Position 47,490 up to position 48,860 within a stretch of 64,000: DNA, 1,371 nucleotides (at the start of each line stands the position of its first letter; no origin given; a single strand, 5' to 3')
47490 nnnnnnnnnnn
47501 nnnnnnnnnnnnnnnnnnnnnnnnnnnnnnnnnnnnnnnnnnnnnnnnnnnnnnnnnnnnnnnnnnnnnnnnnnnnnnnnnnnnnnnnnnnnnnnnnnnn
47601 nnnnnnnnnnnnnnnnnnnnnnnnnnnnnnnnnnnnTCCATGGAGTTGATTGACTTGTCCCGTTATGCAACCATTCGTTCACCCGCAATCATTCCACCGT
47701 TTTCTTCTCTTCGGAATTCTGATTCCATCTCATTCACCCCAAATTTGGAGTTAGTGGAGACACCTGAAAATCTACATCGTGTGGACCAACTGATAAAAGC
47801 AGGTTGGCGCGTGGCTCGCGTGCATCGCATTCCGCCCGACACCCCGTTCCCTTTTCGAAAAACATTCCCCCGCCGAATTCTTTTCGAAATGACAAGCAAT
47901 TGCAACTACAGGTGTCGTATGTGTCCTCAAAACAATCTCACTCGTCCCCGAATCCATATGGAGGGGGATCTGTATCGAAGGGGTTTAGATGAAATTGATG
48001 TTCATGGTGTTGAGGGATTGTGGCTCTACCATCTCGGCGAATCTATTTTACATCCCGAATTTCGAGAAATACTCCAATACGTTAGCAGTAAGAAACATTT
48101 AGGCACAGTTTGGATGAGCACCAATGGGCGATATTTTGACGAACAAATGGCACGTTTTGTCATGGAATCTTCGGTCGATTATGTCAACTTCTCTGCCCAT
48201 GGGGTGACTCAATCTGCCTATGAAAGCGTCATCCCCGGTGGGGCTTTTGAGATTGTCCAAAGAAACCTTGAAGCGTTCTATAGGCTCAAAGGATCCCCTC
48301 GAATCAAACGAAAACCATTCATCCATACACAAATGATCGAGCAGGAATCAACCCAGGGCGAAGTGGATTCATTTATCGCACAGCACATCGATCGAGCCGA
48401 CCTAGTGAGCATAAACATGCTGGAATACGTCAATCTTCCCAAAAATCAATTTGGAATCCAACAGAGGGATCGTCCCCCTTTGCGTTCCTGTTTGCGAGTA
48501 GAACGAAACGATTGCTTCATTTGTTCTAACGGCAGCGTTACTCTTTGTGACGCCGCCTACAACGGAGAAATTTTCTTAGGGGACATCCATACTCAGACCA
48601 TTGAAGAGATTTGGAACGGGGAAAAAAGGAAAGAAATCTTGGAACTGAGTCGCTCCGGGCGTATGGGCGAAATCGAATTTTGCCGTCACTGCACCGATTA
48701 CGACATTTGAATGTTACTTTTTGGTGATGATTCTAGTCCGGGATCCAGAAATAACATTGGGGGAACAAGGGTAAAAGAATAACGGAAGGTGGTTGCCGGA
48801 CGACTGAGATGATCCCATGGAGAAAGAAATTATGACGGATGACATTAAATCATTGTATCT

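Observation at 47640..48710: Radical SAM/SPASM enzyme inside the pseudaminic acid block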

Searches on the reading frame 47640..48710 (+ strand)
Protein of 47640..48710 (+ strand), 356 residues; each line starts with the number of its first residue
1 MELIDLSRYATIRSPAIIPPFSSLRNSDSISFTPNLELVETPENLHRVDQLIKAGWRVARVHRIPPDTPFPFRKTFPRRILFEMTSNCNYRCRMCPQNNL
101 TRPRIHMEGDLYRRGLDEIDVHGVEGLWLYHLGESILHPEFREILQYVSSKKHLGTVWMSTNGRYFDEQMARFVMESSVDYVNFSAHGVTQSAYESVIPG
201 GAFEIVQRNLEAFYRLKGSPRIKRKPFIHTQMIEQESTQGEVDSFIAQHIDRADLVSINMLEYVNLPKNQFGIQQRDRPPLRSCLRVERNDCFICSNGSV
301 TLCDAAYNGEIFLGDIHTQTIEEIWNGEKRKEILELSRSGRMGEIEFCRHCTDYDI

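Call 5: search_protein_families(library=pfam, proteins=[window:47640-48710:+], max_evalue=0.01)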
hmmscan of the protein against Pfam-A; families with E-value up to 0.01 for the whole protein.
window:47640-48710:+ (356 aa): 2 families
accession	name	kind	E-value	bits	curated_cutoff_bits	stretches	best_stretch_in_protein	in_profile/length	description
PF13186.11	SPASM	-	6.1e-12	46.1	21.5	1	284-352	1-67/67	Iron-sulfur cluster-binding domain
PF04055.27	Radical_SAM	-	6.8e-12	46.3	29.5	1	83-216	2-139/166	Radical SAM superfamily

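Call 6: search_protein_families(library=ncbifam, proteins=[window:47640-48710:+], max_evalue=0.01)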
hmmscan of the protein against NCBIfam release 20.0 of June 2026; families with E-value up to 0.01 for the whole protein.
window:47640-48710:+ (356 aa): 28 families (the best 25 are shown)
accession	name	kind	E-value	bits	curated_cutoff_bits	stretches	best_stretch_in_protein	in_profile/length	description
TIGR04317.1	W_rSAM_matur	equivalog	2e-23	83.1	380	1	77-259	3-183/349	tungsten cofactor oxidoreductase radical SAM maturase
TIGR04311.1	rSAM_Geo_metal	subfamily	6.5e-17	61.7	400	1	76-214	1-140/423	radical SAM/SPASM family putative metalloenzyme maturase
TIGR04321.1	spiroSPASM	subfamily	6.3e-16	58.1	250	1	40-354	192-505/510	spiro-SPASM protein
TIGR03962.1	mycofact_rSAM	equivalog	1.2e-10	41.2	265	1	79-213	13-144/339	mycofactocin radical SAM maturase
TIGR02668.1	moaA_archaeal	equivalog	9.8e-09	34.6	325.25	1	82-214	14-144/303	GTP 3',8-cyclase MoaA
TIGR04545.1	rSAM_ahbD_hemeb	equivalog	1.8e-08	34.2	500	1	80-211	2-132/339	heme b synthase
NF001199.0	PRK00164.2-1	equivalog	6.5e-08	32.1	231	1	82-212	16-144/308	GTP 3',8-cyclase MoaA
TIGR04250.1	SCM_rSAM_ScmE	equivalog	8.1e-08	31.5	400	1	77-212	2-136/358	SynChlorMet cassette radical SAM/SPASM protein ScmE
NF033640.1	N_Twi_rSAM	subfamily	1.2e-07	31.2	170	1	294-353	14-71/398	twitch domain-containing radical SAM protein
TIGR04054.1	rSAM_NirJ1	equivalog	1.2e-07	30.7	650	1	80-204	38-160/387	putative heme d1 biosynthesis radical SAM protein NirJ1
TIGR02666.1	moaA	equivalog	1.6e-07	30.6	284.05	1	84-223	16-159/336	GTP 3',8-cyclase MoaA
TIGR04051.1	rSAM_NirJ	equivalog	3.1e-07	29.7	515.45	1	81-204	5-126/354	heme d1 biosynthesis radical SAM protein NirJ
TIGR04251.1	SCM_rSAM_ScmF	equivalog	6.3e-07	29.1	400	1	78-197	4-124/353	SynChlorMet cassette radical SAM/SPASM protein ScmF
TIGR04055.1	rSAM_NirJ2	equivalog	1.1e-06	28.4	500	1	82-194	4-113/326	putative heme d1 biosynthesis radical SAM protein NirJ2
TIGR04546.1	rSAM_ahbC_deAc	equivalog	1.9e-05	23.6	650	1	80-192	41-151/390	12,18-didecarboxysiroheme deacetylase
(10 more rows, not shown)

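Call 9: find_homologous_proteins(query=window:47640-48707:+, max_evalue=0.00001)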
Query window:47640-48707:+ (356 aa): 183 proteins with E <= 0.00001 among 1544 candidates; the best 120 are listed.
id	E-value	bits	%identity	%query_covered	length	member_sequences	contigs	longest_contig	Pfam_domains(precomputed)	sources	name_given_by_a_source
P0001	1.8e-245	832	100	100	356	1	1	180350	PF13186.12,PF04055.28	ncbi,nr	ncbi:MAG: SPASM domain-containing protein [Elusimicrobia bacterium]|nr:SPASM domain-containing prote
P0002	2.4e-180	617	75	100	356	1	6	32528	PF13186.12,PF04055.28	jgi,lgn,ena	-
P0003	2.0e-152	526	61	100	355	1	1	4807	PF13186.12,PF04055.28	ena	-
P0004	1.2e-150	520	61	100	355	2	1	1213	PF13186.12,PF04055.28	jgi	-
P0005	2.6e-150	519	62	100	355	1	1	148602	PF13186.12,PF04055.28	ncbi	-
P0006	1.1e-149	517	61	100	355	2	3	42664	PF13186.12,PF04055.28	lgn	-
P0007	2.6e-149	515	62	100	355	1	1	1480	PF13186.12,PF04055.28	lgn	-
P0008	7.3e-149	514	60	100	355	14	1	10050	PF13186.12,PF04055.28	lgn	-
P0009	1.5e-148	513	61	100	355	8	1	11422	PF13186.12,PF04055.28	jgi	jgi:radical SAM protein with 4Fe4S-binding SPASM domain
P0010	1.5e-148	513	59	100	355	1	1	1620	PF13186.12,PF04055.28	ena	-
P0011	3.2e-148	512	61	100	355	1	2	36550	PF13186.12,PF04055.28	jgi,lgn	jgi:radical SAM protein with 4Fe4S-binding SPASM domain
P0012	3.7e-148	512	61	100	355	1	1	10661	PF13186.12,PF04055.28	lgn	-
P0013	5.8e-148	511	62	100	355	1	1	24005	PF13186.12,PF04055.28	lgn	-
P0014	9.8e-148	510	61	100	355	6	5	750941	PF13186.12,PF04055.28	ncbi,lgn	-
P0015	1.2e-147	510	60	100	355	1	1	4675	PF13186.12,PF04055.28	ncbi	-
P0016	1.9e-147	509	61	100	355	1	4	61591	PF13186.12,PF04055.28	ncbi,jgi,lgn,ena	jgi:radical SAM protein with 4Fe4S-binding SPASM domain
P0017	2.8e-147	509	59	100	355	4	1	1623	PF13186.12,PF04055.28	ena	-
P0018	3.2e-147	508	61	100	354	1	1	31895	PF13186.12,PF04055.28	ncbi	-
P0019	8.1e-147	507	60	100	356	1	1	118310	PF13186.12,PF04055.28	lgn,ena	-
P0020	3.5e-146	505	61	100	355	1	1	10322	PF13186.12,PF04055.28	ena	-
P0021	5.1e-146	504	62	100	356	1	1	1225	PF13186.12,PF04055.28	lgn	-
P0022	5.8e-146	504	60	100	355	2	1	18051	PF13186.12,PF04055.28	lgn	-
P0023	1.0e-145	504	60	100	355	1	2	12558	PF13186.12,PF04055.28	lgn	-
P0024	1.2e-145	503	60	100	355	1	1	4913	PF13186.12,PF04055.28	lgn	-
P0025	1.2e-145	503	62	100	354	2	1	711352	PF13186.12,PF04055.28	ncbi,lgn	ncbi:MAG: SPASM domain-containing protein [Candidatus Binatia bacterium]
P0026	1.6e-145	503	60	100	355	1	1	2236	PF13186.12,PF04055.28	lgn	-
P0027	1.8e-145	503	60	100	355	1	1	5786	PF13186.12,PF04055.28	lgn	-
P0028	2.5e-145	502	60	100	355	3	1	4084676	PF13186.12,PF04055.28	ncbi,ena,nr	nr:SPASM domain-containing protein [uncultured Acetobacterium sp.]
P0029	6.1e-145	501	61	100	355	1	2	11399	PF13186.12,PF04055.28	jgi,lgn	-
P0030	8.2e-145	501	60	100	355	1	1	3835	PF13186.12,PF04055.28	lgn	-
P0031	8.4e-145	500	59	100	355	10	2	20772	PF13186.12,PF04055.28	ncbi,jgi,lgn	-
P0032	8.7e-145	500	61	100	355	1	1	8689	PF13186.12,PF04055.28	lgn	-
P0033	9.9e-145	500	58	100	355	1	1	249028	PF13186.12,PF04055.28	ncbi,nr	ncbi:MAG: SPASM domain-containing protein [Candidatus Saganbacteria bacterium]|nr:SPASM domain-conta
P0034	1.2e-144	500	59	100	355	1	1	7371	PF13186.12,PF04055.28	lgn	-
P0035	1.5e-144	500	60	100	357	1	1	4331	PF13186.12,PF04055.28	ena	-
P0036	2.0e-144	499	59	100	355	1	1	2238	PF13186.12,PF04055.28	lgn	-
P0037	2.1e-144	499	59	100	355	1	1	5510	PF13186.12,PF04055.28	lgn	-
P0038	2.7e-144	499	61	100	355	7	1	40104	PF13186.12,PF04055.28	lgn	-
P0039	6.1e-144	498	60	100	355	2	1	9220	PF13186.12,PF04055.28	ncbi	-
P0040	1.3e-143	497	59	100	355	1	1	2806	PF13186.12,PF04055.28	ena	-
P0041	1.7e-143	496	60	100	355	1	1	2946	PF13186.12,PF04055.28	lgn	-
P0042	3.3e-143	495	61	100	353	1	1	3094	PF13186.12,PF04055.28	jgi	-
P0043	1.1e-142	494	60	100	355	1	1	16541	PF13186.12,PF04055.28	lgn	-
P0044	1.1e-142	493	58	100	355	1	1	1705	PF13186.12,PF04055.28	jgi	-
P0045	1.5e-142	493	59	100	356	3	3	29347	PF13186.12,PF04055.28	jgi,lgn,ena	-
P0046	1.7e-142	493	59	100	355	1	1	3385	PF13186.12,PF04055.28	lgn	-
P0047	2.3e-142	492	60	100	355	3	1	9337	PF13186.12,PF04055.28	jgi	jgi:radical SAM protein with 4Fe4S-binding SPASM domain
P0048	3.4e-142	492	59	100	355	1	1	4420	PF13186.12,PF04055.28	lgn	-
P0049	3.5e-142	492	60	100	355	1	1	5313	PF13186.12,PF04055.28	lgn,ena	-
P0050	8.2e-142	491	59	100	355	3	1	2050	PF13186.12,PF04055.28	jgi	jgi:radical SAM protein with 4Fe4S-binding SPASM domain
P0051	9.0e-142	491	58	100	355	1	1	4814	PF13186.12,PF04055.28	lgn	-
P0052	1.7e-141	490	58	100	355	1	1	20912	PF13186.12,PF04055.28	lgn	-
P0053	1.8e-141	490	58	100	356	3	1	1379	PF13186.12,PF04055.28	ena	-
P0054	1.9e-141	489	60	100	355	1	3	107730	PF13186.12,PF04055.28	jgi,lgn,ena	-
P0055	2.6e-141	489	59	100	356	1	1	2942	PF13186.12,PF04055.28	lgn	-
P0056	1.3e-140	487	58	100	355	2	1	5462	PF13186.12,PF04055.28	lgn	-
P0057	2.1e-140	486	58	100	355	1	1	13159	PF13186.12,PF04055.28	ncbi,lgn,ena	-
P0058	2.3e-140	486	57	100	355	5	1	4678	PF13186.12,PF04055.28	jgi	-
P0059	1.1e-139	484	59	100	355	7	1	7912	PF13186.12,PF04055.28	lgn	-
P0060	1.2e-139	484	58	100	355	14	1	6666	PF13186.12,PF04055.28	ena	-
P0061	2.2e-139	483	59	100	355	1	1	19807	PF13186.12,PF04055.28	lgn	-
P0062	3.2e-139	482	56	100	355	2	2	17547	PF13186.12,PF04055.28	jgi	jgi:radical SAM protein with 4Fe4S-binding SPASM domain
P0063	3.7e-139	482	59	100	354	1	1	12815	PF13186.12,PF04055.28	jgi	-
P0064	3.8e-139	482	58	100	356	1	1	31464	PF13186.12,PF04055.28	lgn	-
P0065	6.2e-139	481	58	100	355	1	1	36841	PF13186.12,PF04055.28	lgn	-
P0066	6.5e-139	481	58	100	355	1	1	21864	PF13186.12,PF04055.28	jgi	-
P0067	1.2e-137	477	60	100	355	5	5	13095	PF13186.12,PF04055.28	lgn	-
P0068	4.6e-137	475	57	100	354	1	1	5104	PF13186.12,PF04055.28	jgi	jgi:radical SAM protein with 4Fe4S-binding SPASM domain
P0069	4.7e-137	475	58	100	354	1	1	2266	PF13186.12,PF04055.28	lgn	-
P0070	3.8e-136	472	58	100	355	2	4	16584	PF13186.12,PF04055.28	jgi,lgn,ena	-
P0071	6.1e-136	471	56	100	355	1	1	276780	PF13186.12,PF04055.28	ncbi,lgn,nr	ncbi:MAG: SPASM domain-containing protein [Candidatus Omnitrophica bacterium]|nr:SPASM domain-contai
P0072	8.6e-136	471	58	100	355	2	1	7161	PF13186.12,PF04055.28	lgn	-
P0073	8.6e-136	471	58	100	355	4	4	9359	PF13186.12,PF04055.28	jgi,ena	-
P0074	1.7e-135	470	57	100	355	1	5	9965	PF13186.12,PF04055.28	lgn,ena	-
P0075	4.2e-135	469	56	100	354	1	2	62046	PF13186.12,PF04055.28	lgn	-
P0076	5.9e-135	468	57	100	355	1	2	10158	PF13186.12,PF04055.28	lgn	-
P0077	8.9e-135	467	58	100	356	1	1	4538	PF13186.12,PF04055.28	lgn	-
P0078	1.3e-134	467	62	91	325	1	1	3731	PF13186.12,PF04055.28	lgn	-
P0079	2.5e-134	466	56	100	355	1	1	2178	PF13186.12,PF04055.28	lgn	-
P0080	1.2e-133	464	56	100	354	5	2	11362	PF13186.12,PF04055.28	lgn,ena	-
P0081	1.2e-133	464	56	100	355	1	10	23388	PF13186.12,PF04055.28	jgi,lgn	-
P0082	2.0e-133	463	58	100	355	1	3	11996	PF13186.12,PF04055.28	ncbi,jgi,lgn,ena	-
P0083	2.1e-133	463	55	100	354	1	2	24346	PF13186.12,PF04055.28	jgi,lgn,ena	-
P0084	2.4e-133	463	57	100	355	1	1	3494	PF13186.12,PF04055.28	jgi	jgi:radical SAM protein with 4Fe4S-binding SPASM domain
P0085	5.0e-133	462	56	95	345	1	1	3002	PF13186.12,PF04055.28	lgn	-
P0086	5.2e-133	462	55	100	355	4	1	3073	PF13186.12,PF04055.28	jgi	jgi:radical SAM protein with 4Fe4S-binding SPASM domain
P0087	5.3e-133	462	56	100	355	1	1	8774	PF13186.12,PF04055.28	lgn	-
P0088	5.4e-133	462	56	100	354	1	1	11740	PF13186.12,PF04055.28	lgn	-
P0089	2.0e-132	460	54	100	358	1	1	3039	PF13186.12,PF04055.28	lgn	-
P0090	2.7e-132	459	55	100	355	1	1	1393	PF13186.12,PF04055.28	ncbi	-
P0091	1.1e-131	457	57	100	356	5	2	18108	PF13186.12,PF04055.28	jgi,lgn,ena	-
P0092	2.2e-131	456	54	100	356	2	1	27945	PF13186.12,PF04055.28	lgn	-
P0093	4.3e-131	455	54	100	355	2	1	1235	PF13186.12,PF04055.28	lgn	-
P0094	2.7e-130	453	60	92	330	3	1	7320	PF13186.12,PF04055.28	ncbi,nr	ncbi:MAG: radical SAM protein [Verrucomicrobia bacterium]|nr:radical SAM protein [Verrucomicrobiota 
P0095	2.8e-130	453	55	100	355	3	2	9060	PF13186.12,PF04055.28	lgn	-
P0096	2.9e-130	453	54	100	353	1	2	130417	PF13186.12,PF04055.28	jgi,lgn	jgi:radical SAM protein with 4Fe4S-binding SPASM domain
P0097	3.1e-130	453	55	100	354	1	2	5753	PF13186.12,PF04055.28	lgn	-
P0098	4.3e-130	452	56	100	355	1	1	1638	PF13186.12,PF04055.28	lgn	-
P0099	6.2e-130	452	56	100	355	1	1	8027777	PF13186.12,PF04055.28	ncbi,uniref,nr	ncbi:radical SAM/SPASM domain-containing protein [Desulfonema magnum]|uniref:Radical SAM and SPASM d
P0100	7.1e-130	451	54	100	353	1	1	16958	PF13186.12,PF04055.28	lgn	-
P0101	1.4e-129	450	55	100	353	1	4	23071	PF13186.12,PF04055.28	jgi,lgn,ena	-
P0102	4.6e-129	449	55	100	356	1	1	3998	PF13186.12,PF04055.28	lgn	-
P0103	4.4e-128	445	53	100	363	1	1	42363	PF13186.12,PF04055.28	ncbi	-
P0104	5.5e-128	445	53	100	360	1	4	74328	PF13186.12,PF04055.28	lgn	-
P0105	1.7e-127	444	54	100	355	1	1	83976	PF13186.12,PF04055.28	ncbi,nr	ncbi:MAG: radical SAM protein [Candidatus Omnitrophica bacterium]|nr:radical SAM protein [Candidatus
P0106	2.1e-126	440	53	100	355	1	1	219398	PF13186.12,PF04055.28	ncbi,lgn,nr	ncbi:MAG: SPASM domain-containing protein [Candidatus Omnitrophica bacterium]|nr:SPASM domain-contai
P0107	6.5e-126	438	55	100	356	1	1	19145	PF13186.12,PF04055.28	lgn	-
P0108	8.2e-126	438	57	90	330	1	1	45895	PF13186.12,PF04055.28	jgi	jgi:Predicted Fe-S oxidoreductases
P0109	1.3e-125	437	52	100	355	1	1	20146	PF13186.12,PF04055.28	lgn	-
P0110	3.1e-125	436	54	100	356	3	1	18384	PF13186.12,PF04055.28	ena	-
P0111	1.2e-124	434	54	100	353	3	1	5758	PF13186.12,PF04055.28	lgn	-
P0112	1.4e-124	434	55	100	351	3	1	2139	PF13186.12,PF04055.28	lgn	-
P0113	3.1e-124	433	52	100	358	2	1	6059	PF13186.12,PF04055.28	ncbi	-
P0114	3.6e-124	433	51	100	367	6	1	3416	PF13186.12,PF04055.28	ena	-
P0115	5.8e-124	432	52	100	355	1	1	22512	PF13186.12,PF04055.28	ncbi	-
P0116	1.0e-123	431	52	100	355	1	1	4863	PF13186.12,PF04055.28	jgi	jgi:radical SAM protein with 4Fe4S-binding SPASM domain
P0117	1.6e-123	430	52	100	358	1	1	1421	PF13186.12,PF04055.28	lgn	-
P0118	6.7e-123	428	50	100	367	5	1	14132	PF13186.12,PF04055.28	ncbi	-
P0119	1.3e-122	427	52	100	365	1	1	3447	PF13186.12,PF04055.28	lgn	-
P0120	1.4e-122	427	51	100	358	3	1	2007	PF13186.12,PF04055.28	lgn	-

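Call 10: search_solved_structures(query=window:47640-48707:+, max_evalue=0.1, show_alignments=2)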
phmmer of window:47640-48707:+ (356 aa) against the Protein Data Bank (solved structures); distinct sequences matched with E-value up to 0.1: 2.
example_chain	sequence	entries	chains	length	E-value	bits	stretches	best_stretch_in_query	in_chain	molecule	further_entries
4m7t_A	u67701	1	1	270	2.3e-07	33.5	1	282-354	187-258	BtrN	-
4m7s_A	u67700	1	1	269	2.6e-07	33.3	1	282-354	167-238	BtrN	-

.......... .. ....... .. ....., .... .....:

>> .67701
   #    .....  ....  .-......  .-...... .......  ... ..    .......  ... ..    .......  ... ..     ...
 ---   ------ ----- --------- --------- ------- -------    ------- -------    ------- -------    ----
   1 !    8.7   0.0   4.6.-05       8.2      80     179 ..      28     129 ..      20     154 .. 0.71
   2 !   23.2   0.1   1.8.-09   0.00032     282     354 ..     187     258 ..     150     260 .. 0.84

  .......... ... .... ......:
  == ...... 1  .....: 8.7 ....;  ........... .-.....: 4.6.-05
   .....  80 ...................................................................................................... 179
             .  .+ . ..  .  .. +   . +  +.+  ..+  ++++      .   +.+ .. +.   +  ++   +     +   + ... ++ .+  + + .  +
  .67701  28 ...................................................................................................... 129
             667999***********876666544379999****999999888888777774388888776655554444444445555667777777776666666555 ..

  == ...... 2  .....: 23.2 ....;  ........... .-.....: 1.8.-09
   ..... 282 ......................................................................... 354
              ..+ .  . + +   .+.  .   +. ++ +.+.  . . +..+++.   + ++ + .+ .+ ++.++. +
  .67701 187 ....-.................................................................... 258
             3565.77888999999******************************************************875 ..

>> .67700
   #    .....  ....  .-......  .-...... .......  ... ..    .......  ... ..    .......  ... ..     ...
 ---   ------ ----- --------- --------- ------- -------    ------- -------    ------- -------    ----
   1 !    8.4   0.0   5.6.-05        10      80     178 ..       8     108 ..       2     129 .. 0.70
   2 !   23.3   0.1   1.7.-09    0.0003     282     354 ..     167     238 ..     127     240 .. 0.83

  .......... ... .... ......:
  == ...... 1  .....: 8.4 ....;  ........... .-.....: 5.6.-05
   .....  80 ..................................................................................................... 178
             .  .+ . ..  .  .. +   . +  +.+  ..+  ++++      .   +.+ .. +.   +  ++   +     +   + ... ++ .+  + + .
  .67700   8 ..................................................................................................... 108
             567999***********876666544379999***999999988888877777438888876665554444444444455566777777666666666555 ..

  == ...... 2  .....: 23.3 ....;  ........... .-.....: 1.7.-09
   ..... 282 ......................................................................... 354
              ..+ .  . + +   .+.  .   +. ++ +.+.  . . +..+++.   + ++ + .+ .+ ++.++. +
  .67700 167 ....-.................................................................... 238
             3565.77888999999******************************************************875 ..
